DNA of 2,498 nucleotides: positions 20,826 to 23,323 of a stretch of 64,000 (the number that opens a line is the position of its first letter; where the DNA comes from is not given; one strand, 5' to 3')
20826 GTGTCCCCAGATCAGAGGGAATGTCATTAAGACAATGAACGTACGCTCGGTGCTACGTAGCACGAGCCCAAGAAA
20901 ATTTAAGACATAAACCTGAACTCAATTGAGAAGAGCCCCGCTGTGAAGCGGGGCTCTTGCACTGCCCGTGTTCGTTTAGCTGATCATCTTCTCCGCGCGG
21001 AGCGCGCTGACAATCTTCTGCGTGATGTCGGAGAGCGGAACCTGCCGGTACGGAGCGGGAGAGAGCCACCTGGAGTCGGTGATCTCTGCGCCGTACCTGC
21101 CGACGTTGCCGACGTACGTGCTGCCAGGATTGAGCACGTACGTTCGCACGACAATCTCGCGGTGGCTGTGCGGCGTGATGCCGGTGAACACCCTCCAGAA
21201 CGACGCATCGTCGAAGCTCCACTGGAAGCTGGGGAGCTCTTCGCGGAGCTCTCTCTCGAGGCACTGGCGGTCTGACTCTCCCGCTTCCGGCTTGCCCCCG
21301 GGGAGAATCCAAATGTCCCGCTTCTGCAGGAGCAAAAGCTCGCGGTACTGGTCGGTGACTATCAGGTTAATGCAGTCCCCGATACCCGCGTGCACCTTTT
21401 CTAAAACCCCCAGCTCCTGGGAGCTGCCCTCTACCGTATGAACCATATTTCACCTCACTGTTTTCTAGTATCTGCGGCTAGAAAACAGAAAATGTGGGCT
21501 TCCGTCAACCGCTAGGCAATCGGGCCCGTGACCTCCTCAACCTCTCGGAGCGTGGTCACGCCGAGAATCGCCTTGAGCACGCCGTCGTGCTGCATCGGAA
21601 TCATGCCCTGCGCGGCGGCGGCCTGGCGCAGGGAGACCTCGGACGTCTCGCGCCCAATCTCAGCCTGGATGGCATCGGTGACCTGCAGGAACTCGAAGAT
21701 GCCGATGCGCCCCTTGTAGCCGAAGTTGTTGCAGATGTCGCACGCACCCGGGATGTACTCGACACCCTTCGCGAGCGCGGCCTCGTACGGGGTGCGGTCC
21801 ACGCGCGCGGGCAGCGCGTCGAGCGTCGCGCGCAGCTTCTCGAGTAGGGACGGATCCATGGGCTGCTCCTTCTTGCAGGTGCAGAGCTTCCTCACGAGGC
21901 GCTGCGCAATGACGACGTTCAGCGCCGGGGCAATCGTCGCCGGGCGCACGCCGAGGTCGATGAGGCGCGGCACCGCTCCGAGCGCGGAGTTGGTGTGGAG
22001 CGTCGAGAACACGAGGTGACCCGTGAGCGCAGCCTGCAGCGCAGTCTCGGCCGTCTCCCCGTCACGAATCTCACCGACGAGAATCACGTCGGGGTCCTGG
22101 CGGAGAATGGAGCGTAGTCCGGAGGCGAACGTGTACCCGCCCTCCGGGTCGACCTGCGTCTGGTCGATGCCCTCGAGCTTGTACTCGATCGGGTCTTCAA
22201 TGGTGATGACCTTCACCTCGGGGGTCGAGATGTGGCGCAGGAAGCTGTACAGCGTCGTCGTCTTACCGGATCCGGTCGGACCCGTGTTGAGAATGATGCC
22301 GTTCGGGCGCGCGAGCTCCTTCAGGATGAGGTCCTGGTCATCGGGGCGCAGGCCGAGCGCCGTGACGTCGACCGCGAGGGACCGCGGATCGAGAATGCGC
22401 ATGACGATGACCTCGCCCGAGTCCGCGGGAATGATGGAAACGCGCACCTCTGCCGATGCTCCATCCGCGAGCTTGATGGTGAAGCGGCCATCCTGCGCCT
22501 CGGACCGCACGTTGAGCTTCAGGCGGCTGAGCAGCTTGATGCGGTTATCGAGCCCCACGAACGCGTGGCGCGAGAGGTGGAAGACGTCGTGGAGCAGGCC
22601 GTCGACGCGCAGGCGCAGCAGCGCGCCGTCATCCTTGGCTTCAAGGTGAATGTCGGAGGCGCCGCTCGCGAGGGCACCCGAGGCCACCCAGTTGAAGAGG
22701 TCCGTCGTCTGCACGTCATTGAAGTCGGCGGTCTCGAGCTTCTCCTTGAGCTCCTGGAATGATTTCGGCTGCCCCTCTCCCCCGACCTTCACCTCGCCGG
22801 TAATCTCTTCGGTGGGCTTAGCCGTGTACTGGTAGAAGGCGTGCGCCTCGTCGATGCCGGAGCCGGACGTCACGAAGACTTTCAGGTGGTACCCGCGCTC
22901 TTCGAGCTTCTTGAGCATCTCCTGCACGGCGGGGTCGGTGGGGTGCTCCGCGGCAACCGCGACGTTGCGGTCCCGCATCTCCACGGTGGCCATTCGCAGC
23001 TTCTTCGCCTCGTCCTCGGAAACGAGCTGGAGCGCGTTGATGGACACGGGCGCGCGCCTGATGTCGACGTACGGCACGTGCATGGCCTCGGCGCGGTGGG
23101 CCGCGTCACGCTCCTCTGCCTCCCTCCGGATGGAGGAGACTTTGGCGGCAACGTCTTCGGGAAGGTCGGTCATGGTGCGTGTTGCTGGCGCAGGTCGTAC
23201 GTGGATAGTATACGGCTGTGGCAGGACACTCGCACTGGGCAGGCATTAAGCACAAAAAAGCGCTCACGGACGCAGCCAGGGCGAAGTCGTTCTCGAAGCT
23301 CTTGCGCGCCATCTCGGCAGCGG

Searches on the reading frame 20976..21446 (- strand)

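Call 42: search_protein_families(library=pfam, proteins=[window:20976-21446:-])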
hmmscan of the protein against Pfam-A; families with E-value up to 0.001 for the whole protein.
window:20976-21446:- (156 aa): 2 families
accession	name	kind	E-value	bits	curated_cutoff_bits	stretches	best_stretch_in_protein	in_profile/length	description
PF00293.34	NUDIX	-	9.6e-11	42.3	21.1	1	27-133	7-118/134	NUDIX domain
PF13869.12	NUDIX_2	-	0.00065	19.6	27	1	32-73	55-97/188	Nucleotide hydrolase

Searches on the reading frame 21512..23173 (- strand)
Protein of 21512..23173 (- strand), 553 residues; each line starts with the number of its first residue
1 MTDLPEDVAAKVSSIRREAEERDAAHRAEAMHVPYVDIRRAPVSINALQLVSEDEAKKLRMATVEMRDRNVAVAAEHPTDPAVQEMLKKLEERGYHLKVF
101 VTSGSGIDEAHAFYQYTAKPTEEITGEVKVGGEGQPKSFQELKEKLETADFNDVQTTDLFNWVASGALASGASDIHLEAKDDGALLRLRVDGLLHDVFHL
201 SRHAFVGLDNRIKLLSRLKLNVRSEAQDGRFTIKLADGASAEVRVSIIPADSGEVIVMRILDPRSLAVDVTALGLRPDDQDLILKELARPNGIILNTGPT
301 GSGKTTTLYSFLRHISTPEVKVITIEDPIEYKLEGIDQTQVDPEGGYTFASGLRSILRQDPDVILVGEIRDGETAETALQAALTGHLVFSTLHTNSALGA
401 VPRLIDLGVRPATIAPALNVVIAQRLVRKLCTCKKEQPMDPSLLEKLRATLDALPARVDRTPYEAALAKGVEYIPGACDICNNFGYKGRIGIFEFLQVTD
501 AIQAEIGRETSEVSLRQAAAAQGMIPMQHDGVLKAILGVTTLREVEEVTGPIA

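Call 42: search_protein_families(library=pfam, proteins=[window:21512-23173:-])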
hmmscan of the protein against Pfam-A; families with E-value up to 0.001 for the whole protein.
window:21512-23173:- (553 aa): 2 families
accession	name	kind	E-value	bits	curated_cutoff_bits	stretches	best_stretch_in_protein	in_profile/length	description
PF00437.27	T2SSE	-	6.8e-111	370.9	24.9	1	158-546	10-369/370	Type II/IV secretion system protein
PF05157.20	MshEN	-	1.1e-07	32.2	23.1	1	32-111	2-80/90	MshEN domain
